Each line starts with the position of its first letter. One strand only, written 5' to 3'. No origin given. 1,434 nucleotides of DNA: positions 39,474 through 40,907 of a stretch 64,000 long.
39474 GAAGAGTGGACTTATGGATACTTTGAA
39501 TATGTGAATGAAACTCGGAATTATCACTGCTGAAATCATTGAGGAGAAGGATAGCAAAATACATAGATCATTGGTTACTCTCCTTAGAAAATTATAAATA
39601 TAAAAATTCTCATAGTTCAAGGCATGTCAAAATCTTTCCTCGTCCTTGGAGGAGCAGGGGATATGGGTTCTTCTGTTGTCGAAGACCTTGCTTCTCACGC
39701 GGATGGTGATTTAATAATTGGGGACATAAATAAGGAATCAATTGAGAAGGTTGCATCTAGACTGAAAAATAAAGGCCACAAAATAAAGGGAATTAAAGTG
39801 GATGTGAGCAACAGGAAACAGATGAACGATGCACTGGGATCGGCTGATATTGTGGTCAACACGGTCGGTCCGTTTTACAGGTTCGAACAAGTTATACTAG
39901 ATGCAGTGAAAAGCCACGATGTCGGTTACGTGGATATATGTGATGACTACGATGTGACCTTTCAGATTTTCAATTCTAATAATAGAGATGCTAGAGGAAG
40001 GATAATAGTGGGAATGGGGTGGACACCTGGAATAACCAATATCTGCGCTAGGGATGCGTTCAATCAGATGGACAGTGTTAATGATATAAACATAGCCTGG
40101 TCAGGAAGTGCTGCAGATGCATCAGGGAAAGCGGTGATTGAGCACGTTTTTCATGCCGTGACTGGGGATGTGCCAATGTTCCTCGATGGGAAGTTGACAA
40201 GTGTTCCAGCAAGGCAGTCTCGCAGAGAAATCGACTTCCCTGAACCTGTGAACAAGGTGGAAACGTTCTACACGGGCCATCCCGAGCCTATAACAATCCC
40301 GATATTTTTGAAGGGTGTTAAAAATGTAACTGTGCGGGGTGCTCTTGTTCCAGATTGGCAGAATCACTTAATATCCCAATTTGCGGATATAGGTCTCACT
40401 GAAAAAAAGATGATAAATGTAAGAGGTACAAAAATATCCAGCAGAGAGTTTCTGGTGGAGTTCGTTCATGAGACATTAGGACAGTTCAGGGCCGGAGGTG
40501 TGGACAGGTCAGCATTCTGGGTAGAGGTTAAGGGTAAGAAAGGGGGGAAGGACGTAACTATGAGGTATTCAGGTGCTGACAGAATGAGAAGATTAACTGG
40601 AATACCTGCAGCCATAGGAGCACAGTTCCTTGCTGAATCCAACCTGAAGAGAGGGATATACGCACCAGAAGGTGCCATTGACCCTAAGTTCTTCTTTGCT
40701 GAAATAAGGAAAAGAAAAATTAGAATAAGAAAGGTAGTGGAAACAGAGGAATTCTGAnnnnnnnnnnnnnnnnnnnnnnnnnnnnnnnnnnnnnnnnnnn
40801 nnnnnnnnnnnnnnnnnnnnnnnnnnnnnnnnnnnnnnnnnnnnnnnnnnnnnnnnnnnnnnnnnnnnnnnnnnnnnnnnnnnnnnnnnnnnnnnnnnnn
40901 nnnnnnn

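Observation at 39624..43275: Translationally coupled module I do not recognise as a described system: SDH-like oxidoreductase, three tandem SCP2-fold proteins and an APC permease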

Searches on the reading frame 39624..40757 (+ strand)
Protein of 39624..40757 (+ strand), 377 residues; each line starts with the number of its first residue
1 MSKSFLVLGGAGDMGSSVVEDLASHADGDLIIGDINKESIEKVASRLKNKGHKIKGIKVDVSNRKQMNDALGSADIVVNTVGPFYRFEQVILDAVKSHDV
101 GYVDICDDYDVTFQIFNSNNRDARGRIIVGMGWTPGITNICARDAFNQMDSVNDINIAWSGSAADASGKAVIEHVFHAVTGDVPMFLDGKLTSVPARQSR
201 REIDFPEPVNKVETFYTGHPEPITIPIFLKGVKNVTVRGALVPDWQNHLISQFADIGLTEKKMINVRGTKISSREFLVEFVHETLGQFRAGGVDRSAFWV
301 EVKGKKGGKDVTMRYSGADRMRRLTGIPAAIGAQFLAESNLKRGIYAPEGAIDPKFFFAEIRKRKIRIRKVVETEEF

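Call 4: search_protein_families(library=pfam, proteins=[window:39624-40757:+], max_evalue=1)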
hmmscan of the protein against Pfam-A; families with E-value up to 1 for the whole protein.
window:39624-40757:+ (377 aa): 17 families
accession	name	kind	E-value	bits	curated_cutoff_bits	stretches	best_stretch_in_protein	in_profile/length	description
PF16653.10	Sacchrp_dh_C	-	4.7e-15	56.8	31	1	132-364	1-263/265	Saccharopine dehydrogenase C-terminal domain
PF03435.24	Sacchrp_dh_NADP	-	6.1e-13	49.7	25.1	1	6-107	2-100/129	Saccharopine dehydrogenase NADP binding domain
PF08659.16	KR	-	3e-06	27.7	22.6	1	5-74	3-75/180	KR domain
PF00106.31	adh_short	-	3.8e-06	27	26.6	1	5-75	3-79/195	short chain dehydrogenase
PF01073.25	3Beta_HSD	-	0.0002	20.9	22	1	6-118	1-115/280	3-beta hydroxysteroid dehydrogenase/isomerase family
PF03807.23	F420_oxidored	-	0.0029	18.6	21.6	1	8-104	5-90/94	NADP oxidoreductase coenzyme F420-dependent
PF02719.21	Polysacc_synt_2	-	0.0036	17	20.2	1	6-78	2-82/293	Polysaccharide biosynthesis protein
PF13460.12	NAD_binding_10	-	0.0077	16.5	27.2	1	9-99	1-89/184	NAD(P)H-binding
PF01488.26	Shikimate_DH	-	0.011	16.2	24.3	1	7-81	16-83/138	Shikimate / quinate 5-dehydrogenase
PF01370.27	Epimerase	-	0.027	14.3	20.9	1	6-81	2-72/240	NAD dependent epimerase/dehydratase family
PF02254.24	TrkA_N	-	0.063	14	23.8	1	8-78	3-67/116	TrkA-N domain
PF13649.12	Methyltransf_25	-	0.078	14.1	27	1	18-80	11-71/97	Methyltransferase domain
PF02056.22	Glyco_hydro_4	-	0.16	12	23.2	1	30-83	31-83/183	Family 4 glycosyl hydrolase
PF05368.20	NmrA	-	0.16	12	27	1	2-86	2-79/298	NmrA-like family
PF22314.2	NPC1_MLD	-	0.19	11.9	27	1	81-114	8-41/216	NPC1, middle luminal domain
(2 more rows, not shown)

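Call 5: find_related_loci(query=window:39624-40757:+, collection=genome_contigs, flank=6000)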
Query window:39624-40757:+ (377 aa) in genome_contigs; peptide patterns used: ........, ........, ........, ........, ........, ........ (x = any residue, [..] = any of these).
63 stretches matched a pattern; 5 encode a relative of the query (tblastn E <= 1e-3); 5 distinct loci.
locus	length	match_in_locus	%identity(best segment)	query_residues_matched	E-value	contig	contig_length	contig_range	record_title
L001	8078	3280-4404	59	5-376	8e-156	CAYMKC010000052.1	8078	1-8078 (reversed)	MAG TPA_asm: uncultured Thermoplasmatales archaeon isolate SRP271791_co2_52 genome assembly, contig: NODE_2488_length_80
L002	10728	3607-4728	59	5-375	2e-153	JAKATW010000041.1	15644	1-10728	MAG: Thermoplasmata archaeon isolate YP3.bin108 NODE_4642_length_15644_cov_1.48856, whole genome shotgun sequence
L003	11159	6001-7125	57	5-376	6e-151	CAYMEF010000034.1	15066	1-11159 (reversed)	MAG TPA_asm: uncultured Thermoplasmatales archaeon isolate SRP271791_co2_51 genome assembly, contig: NODE_978_length_150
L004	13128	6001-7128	57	4-376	3e-149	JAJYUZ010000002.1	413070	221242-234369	MAG: Thermoplasmata archaeon isolate FK1.bin53 NODE_15_length_413070_cov_12.311726, whole genome shotgun sequence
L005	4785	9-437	61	232-373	6e-55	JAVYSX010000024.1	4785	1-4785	MAG: Thermoplasmatales archaeon isolate DRTY-19_202007_bins_24 DRTY-19_202007_bins_24_scaffold_24, whole genome shotgun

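Call 6: search_protein_families(library=ncbifam, proteins=[window:39624-40757:+], max_evalue=1)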
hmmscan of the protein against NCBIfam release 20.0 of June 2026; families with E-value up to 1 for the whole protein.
window:39624-40757:+ (377 aa): 90 families (the best 25 are shown)
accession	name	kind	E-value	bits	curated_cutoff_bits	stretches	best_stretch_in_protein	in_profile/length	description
NF005395.0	PRK06940.1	subfamily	4.8e-08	32.8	280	1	1-73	1-77/276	SDR family oxidoreductase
TIGR03206.1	benzo_BadH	equivalog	6.7e-08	32.2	431.2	1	3-82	4-89/250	2-hydroxycyclohexanecarboxyl-CoA dehydrogenase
TIGR02415.1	23BDH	subfamily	9.9e-08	31.7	304.35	1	5-74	3-71/254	acetoin reductase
NF005488.0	PRK07097.1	equivalog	2.9e-07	29.9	369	1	3-128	11-142/266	gluconate 5-dehydrogenase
NF050062.1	FlagModPtmA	equivalog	3.2e-07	30.1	350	1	3-113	5-118/256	flagellin modification protein PtmA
NF005559.1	PRK07231.1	subfamily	1.8e-06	27.7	215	1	3-125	5-133/249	glucose 1-dehydrogenase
NF006619.0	PRK09186.1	equivalog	1.9e-06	27.7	255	1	3-75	5-78/256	oxidoreductase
NF005853.0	PRK07774.1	equivalog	2.4e-06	27.1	303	1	3-69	7-72/250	SDR family oxidoreductase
NF004198.0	PRK05653.1-3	equivalog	3.1e-06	26.8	296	1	3-79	8-90/248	3-oxoacyl-ACP reductase FabG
NF004843.0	PRK06194.1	equivalog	3.5e-06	26.6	308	1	3-71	7-73/295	hypothetical protein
NF009468.0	PRK12826.1-4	equivalog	4.8e-06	26.4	318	1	2-97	7-108/256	SDR family oxidoreductase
NF006394.0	PRK08643.1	equivalog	5e-06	26.1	381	1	2-80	3-87/257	(S)-acetoin forming diacetyl reductase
NF047923.1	pyridox_DH_SDR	equivalog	5.6e-06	26.1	325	1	4-126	5-130/243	pyridoxal 4-dehydrogenase, SDR-type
NF004825.0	PRK06181.1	equivalog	6.1e-06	25.7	215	1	3-72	7-75/268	SDR family oxidoreductase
NF009093.0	PRK12429.1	subfamily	8.1e-06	25.3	258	1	3-75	6-84/259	3-hydroxybutyrate dehydrogenase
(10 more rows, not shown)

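Call 19: search_solved_structures(query=window:39624-40757:+, max_evalue=0.01, show_alignments=1)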
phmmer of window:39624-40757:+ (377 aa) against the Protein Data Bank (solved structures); distinct sequences matched with E-value up to 0.01: 11.
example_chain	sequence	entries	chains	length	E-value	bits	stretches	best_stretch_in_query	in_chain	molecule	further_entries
3abi_A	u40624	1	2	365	9.3e-09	38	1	6-151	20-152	Putative uncharacterized protein PH1688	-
4rl6_A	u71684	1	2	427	5.1e-07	32.3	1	116-358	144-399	Saccharopine dehydrogenase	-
4ina_A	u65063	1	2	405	3.3e-05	26.3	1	10-366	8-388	saccharopine dehydrogenase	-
7x5j_D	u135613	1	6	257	0.00017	24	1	5-81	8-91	3-oxoacyl-ACP reductase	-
8sy8_A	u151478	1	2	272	0.0015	20.8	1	6-91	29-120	4-formylbenzenesulfonate dehydrogenase TsaC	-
4trr_A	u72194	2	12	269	0.0015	20.8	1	3-82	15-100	Putative D-beta-hydroxybutyrate dehydrogenase | 3-hydroxybutyrate dehydrogenase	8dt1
3awd_A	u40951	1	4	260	0.0017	20.7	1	6-101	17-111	Putative polyol dehydrogenase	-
1yb1_A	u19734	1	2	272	0.0025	20.1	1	7-87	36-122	17-beta-hydroxysteroid dehydrogenase type XI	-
7pcs_B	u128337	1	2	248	0.0051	19.1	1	5-82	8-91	BbsD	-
5tgd_A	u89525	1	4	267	0.0089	18.3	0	5-87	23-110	FolM Alternative dihydrofolate reductase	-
5bt9_A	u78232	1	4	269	0.0092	18.3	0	5-87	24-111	3-oxoacyl-(Acyl-carrier-protein) reductase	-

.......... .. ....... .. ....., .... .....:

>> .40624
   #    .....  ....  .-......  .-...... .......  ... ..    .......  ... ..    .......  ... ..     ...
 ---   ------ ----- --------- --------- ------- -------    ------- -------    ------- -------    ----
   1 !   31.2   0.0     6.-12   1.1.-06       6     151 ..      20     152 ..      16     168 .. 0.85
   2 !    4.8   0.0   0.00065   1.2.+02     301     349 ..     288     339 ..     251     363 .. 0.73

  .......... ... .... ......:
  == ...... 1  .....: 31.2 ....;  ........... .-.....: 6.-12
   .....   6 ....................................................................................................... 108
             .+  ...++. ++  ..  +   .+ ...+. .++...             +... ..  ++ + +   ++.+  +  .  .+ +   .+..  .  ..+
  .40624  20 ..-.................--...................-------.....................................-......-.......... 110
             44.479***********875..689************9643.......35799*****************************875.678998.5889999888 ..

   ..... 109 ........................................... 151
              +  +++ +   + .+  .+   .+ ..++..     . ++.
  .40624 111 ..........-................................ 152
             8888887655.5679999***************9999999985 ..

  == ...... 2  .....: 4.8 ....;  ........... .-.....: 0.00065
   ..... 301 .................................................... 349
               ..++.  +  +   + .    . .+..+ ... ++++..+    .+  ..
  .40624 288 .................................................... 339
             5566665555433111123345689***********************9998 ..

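Call 40: search_protein_families(library=pfam, proteins=[L004:11177-12115:+, L004:9753-11027:-], max_evalue=0.001)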
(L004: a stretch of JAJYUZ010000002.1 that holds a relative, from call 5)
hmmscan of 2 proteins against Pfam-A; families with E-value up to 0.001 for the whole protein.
L004:11177-12115:+ (312 aa): 0 families

L004:9753-11027:- (424 aa): 0 families

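Call 43: search_protein_families(library=pfam, proteins=[L004:11177-12115:+, L004:9753-11027:-], max_evalue=10)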
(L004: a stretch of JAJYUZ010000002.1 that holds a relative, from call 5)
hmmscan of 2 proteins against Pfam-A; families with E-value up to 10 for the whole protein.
L004:11177-12115:+ (312 aa): 2 families
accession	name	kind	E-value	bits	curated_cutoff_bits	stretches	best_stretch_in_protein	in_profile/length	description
PF02811.25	PHP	-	0.0093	16.7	26.4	1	53-135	16-54/164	PHP domain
PF05198.21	IF3_N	-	0.18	12.4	26.9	1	53-81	24-52/70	Translation initiation factor IF-3, N-terminal domain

L004:9753-11027:- (424 aa): 1 family
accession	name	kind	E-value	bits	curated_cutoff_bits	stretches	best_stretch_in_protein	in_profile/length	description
PF03417.21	AAT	-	0.15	12.1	23.2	1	72-115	41-83/225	Acyl-coenzyme A:6-aminopenicillanic acid acyl-transferase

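Call 44: search_protein_representatives(protein=window:39624-40757:+)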
Query: 377 residues. Proteins with E-value up to 0.001 (for the whole library): 2525; up to 1e-10: 1172; up to 1e-30: 242. The best 150 are listed.
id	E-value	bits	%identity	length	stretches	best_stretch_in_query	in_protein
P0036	2.3e-143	494.1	57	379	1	5-376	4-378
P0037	3.8e-85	302.5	44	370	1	5-369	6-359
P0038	3.1e-81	289.7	41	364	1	5-372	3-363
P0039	1.3e-80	287.7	41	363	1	6-371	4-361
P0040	1.4e-79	284.2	43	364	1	5-369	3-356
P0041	1.7e-78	280.7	42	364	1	3-370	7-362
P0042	1.9e-78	280.5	43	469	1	5-368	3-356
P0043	3.0e-73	263.4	41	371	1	5-370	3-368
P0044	9.9e-73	261.7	42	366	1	5-368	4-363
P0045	1.3e-70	254.7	39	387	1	5-368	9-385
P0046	1.0e-68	248.5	38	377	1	5-370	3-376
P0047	6.2e-68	245.9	37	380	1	6-373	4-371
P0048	1.2e-67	245.0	38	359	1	5-368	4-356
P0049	1.4e-67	244.7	38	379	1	4-372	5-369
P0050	2.3e-67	244.0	35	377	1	7-376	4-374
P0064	3.6e-61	223.7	39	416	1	5-366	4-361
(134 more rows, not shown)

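Call 46: find_related_loci(query=A5, collection=genome_contigs, flank=5000)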
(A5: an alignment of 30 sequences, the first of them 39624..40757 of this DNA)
Query A5 (377 aa) in genome_contigs; peptide patterns used: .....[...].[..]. (x = any residue, [..] = any of these).
599 stretches matched a pattern (row limit reached: there are more); 575 encode a relative of the query (tblastn E <= 1e-3); the best 80 are kept; 80 distinct loci.
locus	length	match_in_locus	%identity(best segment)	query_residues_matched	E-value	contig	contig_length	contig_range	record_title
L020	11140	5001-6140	69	1-377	9e-179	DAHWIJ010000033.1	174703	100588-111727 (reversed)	MAG TPA_asm: Thermoplasmatales archaeon isolate clean190 k141_753242, whole genome shotgun sequence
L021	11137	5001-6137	70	1-377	2e-173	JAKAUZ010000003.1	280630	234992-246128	MAG: Thermoplasmata archaeon isolate YP3.bin60 NODE_26_length_280630_cov_5.60596, whole genome shotgun sequence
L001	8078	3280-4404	59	5-376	1e-154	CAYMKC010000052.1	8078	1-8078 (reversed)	MAG TPA_asm: uncultured Thermoplasmatales archaeon isolate SRP271791_co2_52 genome assembly, contig: NODE_2488_length_80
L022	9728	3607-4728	59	5-375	2e-152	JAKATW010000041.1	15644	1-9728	MAG: Thermoplasmata archaeon isolate YP3.bin108 NODE_4642_length_15644_cov_1.48856, whole genome shotgun sequence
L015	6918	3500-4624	57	5-376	5e-151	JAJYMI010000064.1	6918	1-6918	MAG: Thermoplasmata archaeon isolate DBS2-4.bin120 NODE_19887_length_6918_cov_3.57753, whole genome shotgun sequence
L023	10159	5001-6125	57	5-376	8e-150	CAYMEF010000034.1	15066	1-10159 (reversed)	MAG TPA_asm: uncultured Thermoplasmatales archaeon isolate SRP271791_co2_51 genome assembly, contig: NODE_978_length_150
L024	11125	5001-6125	57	5-376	2e-149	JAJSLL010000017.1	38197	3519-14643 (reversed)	MAG: Thermoplasmatales archaeon isolate IK54 465, whole genome shotgun sequence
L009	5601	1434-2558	57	5-376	3e-150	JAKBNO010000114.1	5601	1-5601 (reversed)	MAG: Thermoplasmata archaeon isolate LL2.bin60 NODE_24294_length_5601_cov_3.92802, whole genome shotgun sequence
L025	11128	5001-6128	57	4-376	5e-148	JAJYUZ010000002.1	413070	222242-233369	MAG: Thermoplasmata archaeon isolate FK1.bin53 NODE_15_length_413070_cov_12.311726, whole genome shotgun sequence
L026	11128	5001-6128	55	5-376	1e-143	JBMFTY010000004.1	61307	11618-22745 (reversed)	MAG: Thermoplasmata archaeon isolate KM4347-25 NODE_4_length_61307_cov_12.468006, whole genome shotgun sequence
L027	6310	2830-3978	55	1-376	1e-143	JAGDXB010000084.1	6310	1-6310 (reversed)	MAG: Vulcanisaeta sp. isolate KMA_Bin30 NODE_2741_length_6310_cov_7.860592, whole genome shotgun sequence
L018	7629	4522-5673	55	1-376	8e-143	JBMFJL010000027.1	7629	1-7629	MAG: Nanopusillaceae archaeon isolate KM4331-16 NODE_27_length_7629_cov_7.165254, whole genome shotgun sequence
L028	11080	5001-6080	56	5-361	4e-142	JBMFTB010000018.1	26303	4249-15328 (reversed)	MAG: Thermoplasmata archaeon isolate KM4347-02 NODE_18_length_26303_cov_136.002898, whole genome shotgun sequence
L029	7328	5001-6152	52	1-377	2e-131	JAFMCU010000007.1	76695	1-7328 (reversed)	MAG: Thermoprotei archaeon isolate CPBay_Spr30G08_23 NODE_67_length_76695_cov_7.234342, whole genome shotgun sequence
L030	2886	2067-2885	57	5-275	1e-110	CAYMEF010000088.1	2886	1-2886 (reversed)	MAG TPA_asm: uncultured Thermoplasmatales archaeon isolate SRP271791_co2_51 genome assembly, contig: NODE_12483_length_2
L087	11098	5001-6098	41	5-371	2e-79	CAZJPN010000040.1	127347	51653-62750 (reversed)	MAG TPA_asm: uncultured Pseudomonadota bacterium isolate SRP271791_co1_55 genome assembly, contig: k141_146658, whole ge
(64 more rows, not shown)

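Call 55: search_protein_families(library=ncbifam, proteins=[L004:11177-12115:+], max_evalue=0.1)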
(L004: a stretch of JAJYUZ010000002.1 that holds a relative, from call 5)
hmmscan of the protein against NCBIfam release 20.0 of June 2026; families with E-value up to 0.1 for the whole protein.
L004:11177-12115:+ (312 aa): 4 families
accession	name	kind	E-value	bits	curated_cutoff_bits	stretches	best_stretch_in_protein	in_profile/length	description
NF038032.1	CehA_McbA_metalo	domain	2.3e-29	102.8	80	1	52-240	18-219/315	CehA/McbA family metallohydrolase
NF047791.1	RNaseRnm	equivalog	0.025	13.9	375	0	53-82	17-46/275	RNase RNM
NF041577.1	nside_bi_sphtase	equivalog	0.027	13.6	400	1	53-78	18-43/276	3',5'-nucleoside bisphosphate phosphatase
NF006740.0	PRK09268.1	equivalog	0.071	12.1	539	1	18-102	205-291/431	acetyl-CoA C-acetyltransferase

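Call 77: search_protein_families(library=padloc, proteins=[window:39624-40757:+], max_evalue=0.01)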
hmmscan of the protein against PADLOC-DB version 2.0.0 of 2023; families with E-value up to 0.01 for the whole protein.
window:39624-40757:+ (377 aa): 0 families
